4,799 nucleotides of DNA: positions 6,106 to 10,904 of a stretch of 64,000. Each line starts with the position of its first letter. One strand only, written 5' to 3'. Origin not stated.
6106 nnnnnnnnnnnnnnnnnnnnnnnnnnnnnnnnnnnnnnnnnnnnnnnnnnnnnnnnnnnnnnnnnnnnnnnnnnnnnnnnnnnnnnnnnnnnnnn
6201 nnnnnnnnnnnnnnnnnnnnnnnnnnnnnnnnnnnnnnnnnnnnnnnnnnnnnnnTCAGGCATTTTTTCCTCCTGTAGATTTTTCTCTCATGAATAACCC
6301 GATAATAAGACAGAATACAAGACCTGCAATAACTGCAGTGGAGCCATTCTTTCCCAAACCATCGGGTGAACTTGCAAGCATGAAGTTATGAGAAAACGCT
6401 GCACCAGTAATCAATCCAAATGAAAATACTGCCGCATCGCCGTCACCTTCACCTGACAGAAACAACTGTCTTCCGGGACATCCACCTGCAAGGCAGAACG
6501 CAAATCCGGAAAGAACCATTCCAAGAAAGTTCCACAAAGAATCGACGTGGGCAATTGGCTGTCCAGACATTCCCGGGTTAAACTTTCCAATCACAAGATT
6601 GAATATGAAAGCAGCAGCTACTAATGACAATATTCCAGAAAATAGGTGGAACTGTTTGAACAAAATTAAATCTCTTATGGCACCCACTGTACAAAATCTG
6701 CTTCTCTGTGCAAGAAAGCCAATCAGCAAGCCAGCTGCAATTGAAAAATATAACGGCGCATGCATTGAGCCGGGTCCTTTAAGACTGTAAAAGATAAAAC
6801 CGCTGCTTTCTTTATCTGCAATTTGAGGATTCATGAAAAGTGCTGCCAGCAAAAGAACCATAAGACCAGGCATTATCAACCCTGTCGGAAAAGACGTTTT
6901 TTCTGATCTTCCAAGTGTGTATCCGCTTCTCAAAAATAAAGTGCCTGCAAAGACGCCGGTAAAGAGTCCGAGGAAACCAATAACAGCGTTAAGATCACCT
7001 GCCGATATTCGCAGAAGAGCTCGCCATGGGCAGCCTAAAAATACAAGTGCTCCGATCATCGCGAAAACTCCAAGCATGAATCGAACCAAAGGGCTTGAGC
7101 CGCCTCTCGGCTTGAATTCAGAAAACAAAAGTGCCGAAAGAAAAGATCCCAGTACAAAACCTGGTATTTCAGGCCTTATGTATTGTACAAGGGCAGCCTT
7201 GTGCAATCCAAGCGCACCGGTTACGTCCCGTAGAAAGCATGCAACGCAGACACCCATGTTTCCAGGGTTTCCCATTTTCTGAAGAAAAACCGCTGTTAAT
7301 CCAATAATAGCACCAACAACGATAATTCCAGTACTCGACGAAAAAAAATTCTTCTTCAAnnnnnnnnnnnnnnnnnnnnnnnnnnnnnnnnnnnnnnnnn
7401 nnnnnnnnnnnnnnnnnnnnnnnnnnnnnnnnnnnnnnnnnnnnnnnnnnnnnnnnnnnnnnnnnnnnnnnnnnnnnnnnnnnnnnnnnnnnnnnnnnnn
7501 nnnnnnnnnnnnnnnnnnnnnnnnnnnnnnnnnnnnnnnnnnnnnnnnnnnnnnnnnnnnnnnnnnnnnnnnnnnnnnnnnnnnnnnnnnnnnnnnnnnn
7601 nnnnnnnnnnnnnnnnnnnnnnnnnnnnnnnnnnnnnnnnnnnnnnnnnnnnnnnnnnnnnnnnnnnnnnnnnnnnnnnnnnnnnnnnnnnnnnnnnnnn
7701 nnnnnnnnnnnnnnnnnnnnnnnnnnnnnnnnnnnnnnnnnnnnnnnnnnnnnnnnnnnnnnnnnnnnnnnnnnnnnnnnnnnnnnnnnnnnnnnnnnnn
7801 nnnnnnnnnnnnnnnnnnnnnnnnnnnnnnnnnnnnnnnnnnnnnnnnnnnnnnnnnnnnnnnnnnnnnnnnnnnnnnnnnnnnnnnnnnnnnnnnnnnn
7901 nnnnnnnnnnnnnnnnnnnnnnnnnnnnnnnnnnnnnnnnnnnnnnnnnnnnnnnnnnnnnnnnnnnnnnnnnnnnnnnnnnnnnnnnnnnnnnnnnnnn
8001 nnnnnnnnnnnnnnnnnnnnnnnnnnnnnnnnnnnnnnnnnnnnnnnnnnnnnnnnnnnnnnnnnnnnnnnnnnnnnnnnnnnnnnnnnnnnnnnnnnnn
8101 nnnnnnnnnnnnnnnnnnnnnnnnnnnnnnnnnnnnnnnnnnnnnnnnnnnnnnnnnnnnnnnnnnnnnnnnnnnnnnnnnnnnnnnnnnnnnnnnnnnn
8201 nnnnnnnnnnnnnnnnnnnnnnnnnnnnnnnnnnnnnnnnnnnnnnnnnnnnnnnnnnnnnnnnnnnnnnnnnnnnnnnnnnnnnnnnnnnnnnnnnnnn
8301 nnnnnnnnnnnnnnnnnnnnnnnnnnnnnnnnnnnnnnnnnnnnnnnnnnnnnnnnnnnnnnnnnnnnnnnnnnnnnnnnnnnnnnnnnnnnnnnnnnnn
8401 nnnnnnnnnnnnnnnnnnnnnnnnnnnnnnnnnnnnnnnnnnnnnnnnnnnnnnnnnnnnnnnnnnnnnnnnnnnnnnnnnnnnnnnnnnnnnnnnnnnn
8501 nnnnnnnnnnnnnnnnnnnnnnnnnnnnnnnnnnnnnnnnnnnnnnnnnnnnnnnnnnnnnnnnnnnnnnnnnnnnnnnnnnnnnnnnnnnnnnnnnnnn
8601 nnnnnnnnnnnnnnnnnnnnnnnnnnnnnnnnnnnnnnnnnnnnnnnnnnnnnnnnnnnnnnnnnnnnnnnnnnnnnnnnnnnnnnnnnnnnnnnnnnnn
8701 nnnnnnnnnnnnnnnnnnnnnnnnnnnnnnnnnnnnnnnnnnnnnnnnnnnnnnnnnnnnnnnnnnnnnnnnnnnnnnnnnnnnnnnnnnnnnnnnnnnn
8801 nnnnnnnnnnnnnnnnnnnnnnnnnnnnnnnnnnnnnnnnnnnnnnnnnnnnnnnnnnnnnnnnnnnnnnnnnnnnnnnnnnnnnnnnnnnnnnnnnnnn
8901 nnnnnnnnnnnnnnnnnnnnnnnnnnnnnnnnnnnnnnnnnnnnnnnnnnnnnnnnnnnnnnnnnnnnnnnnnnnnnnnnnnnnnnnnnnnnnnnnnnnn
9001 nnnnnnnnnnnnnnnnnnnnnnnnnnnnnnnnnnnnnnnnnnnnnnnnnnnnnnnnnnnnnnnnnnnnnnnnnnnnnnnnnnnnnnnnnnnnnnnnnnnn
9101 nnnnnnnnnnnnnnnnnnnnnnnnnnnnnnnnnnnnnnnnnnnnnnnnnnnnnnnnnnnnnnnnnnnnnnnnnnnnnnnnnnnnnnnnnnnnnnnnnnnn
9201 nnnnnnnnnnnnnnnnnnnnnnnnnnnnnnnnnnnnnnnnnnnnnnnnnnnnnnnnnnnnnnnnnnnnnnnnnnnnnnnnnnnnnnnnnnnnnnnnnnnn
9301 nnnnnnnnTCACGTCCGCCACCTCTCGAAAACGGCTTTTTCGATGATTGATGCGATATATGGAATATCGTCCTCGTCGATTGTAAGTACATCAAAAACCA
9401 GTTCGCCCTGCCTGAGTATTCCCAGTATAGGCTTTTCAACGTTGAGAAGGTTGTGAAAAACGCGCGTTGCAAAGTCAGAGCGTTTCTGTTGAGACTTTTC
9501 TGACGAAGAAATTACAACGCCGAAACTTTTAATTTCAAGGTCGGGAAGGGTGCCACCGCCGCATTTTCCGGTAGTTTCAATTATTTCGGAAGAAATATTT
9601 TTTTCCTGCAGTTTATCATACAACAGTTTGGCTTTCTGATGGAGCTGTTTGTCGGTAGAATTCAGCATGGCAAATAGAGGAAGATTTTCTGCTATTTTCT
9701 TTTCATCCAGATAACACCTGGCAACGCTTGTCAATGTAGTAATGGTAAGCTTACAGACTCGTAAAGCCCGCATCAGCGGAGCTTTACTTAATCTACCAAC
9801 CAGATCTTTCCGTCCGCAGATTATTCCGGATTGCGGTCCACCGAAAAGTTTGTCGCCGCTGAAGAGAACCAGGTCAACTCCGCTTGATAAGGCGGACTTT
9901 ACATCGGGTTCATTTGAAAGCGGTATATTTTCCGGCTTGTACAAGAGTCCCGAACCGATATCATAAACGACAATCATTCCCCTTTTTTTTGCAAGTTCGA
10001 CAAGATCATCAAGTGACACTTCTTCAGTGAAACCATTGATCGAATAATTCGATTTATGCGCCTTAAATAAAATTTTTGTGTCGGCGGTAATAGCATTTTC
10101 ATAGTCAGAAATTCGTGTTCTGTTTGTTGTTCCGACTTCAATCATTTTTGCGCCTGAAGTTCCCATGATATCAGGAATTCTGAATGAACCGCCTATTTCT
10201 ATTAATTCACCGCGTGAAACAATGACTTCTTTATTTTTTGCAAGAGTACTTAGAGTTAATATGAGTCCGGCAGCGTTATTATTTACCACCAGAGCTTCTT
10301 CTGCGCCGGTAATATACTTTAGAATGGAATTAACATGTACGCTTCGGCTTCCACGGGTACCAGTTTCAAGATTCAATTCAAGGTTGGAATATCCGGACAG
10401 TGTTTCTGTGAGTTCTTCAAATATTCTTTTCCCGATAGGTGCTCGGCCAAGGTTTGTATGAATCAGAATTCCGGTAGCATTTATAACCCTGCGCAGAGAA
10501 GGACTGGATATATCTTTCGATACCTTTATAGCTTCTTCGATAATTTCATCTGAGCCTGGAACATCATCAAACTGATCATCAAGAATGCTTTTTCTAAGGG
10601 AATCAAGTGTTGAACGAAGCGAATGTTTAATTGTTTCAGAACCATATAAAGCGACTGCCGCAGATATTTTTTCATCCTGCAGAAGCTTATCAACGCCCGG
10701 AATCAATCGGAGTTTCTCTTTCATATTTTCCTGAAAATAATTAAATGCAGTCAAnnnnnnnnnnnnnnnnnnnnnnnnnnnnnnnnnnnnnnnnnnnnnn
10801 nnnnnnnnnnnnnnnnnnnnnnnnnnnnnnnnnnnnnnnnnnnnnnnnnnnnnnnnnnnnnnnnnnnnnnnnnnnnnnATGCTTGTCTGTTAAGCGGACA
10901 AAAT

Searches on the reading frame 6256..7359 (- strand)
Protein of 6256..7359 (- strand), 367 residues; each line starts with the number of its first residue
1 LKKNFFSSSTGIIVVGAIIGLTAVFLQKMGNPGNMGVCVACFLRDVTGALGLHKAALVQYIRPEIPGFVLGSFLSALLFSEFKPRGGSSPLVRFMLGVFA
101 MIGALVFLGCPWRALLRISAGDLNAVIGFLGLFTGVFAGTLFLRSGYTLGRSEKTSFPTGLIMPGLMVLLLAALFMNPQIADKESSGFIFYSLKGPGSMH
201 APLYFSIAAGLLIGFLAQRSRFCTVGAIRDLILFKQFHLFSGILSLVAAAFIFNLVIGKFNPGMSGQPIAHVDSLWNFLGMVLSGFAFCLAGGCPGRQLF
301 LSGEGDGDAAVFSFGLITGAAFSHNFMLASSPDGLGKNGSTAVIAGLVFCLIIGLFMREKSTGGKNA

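Call 12: search_protein_families(library=pfam, proteins=[window:6256-7359:-])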
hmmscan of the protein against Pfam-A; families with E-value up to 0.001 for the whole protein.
window:6256-7359:- (367 aa): 1 family
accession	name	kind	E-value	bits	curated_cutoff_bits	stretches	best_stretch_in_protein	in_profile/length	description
PF04143.19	Sulf_transp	-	7.3e-14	52.5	27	2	219-335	1-115/310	Sulphur transport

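Call 13: search_protein_families(library=ncbifam, proteins=[window:6256-7359:-])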
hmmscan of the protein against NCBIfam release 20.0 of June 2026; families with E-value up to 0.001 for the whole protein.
window:6256-7359:- (367 aa): 4 families
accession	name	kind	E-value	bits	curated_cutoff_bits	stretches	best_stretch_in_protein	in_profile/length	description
TIGR04112.1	seleno_YedE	equivalog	1.5e-145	484.6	200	1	12-354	2-336/337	YedE family putative selenium transporter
NF052577.1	ThSTportTsuASprch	equivalog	4.5e-10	39.4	400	1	207-318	6-117/330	thiosulfate transporter TsuA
NF041049.1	thio_trans_TsuA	exception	1e-06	28.1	645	1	206-307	7-106/348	thiosulfate utilization transporter TsuA/YeeE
NF033796.1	selen_YedE_FdhT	exception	0.00037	19.8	350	1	67-321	78-330/387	selenium metabolism membrane protein YedE/FdhT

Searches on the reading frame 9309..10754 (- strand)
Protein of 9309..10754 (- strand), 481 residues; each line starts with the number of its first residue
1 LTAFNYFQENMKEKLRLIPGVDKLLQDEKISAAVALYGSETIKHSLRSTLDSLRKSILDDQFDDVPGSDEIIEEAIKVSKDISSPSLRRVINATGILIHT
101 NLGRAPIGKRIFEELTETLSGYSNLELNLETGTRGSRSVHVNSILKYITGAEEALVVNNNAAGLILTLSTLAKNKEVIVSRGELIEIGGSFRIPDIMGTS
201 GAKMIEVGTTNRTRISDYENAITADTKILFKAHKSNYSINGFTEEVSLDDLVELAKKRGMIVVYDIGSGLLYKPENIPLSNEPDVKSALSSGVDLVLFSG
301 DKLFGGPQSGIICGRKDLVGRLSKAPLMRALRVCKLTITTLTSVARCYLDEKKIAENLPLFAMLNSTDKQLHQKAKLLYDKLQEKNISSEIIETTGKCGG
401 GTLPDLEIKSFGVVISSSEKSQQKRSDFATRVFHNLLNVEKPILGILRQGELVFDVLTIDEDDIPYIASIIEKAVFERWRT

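Call 12: search_protein_families(library=pfam, proteins=[window:9309-10754:-])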
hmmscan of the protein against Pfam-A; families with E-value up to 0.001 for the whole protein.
window:9309-10754:- (481 aa): 4 families
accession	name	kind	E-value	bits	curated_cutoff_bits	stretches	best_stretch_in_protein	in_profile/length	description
PF03841.19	SelA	-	2.4e-127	425.4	22.8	1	90-459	1-366/367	L-seryl-tRNA selenium transferase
PF12390.13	Se-cys_synth_N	-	1.7e-08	34.8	22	1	15-54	1-40/40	Selenocysteine synthase N terminal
PF00266.25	Aminotran_5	-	8e-07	28.8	21.5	1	199-324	111-223/371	Aminotransferase class-V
PF01053.26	Cys_Met_Meta_PP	-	0.00019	20.5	27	1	142-308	58-204/381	Cys/Met metabolism PLP-dependent enzyme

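Call 13: search_protein_families(library=ncbifam, proteins=[window:9309-10754:-])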
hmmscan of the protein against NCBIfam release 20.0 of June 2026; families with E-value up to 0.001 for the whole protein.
window:9309-10754:- (481 aa): 11 families
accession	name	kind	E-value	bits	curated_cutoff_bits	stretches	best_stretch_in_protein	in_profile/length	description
TIGR00474.1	selA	equivalog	7.2e-160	532.8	267.9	1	15-472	1-454/455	L-seryl-tRNA(Sec) selenium transferase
TIGR01437.1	selA_rel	subfamily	2.2e-20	72.9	385.3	1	86-353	6-262/363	DgaE family pyridoxal phosphate-dependent ammonia lyase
NF047797.1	glminPNH3LysDgaE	equivalog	4.5e-15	55.5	600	1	87-353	9-264/367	D-glucosaminate-6-phosphate ammonia lyase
TIGR03576.1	pyridox_MJ0158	hypoth_equivalog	3.5e-08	33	304.45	1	146-323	65-225/346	TIGR03576 family pyridoxal phosphate-dependent enzyme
NF006095.0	PRK08247.1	equivalog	1.8e-05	23.7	585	1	137-308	55-204/369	methionine biosynthesis PLP-dependent protein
TIGR01979.1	sufS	subfamily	6.9e-05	21.9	475.1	1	201-322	135-241/403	SufS family cysteine desulfurase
NF006097.0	PRK08249.1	equivalog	0.00022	19.7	600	1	144-322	74-235/402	cystathionine gamma-synthase family protein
NF006003.0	PRK08133.1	equivalog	0.00043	19.1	522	1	147-319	77-232/396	O-succinylhomoserine sulfhydrylase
TIGR01325.1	O_suc_HS_sulf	equivalog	0.00049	18.8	510.05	1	145-318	63-219/380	O-succinylhomoserine sulfhydrylase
TIGR03392.1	FeS_syn_CsdA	equivalog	0.00081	18.7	493.6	0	174-322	106-239/398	cysteine desulfurase CsdA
NF005263.0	PRK06767.1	equivalog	0.00087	18.4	617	0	146-306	71-211/392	methionine gamma-lyase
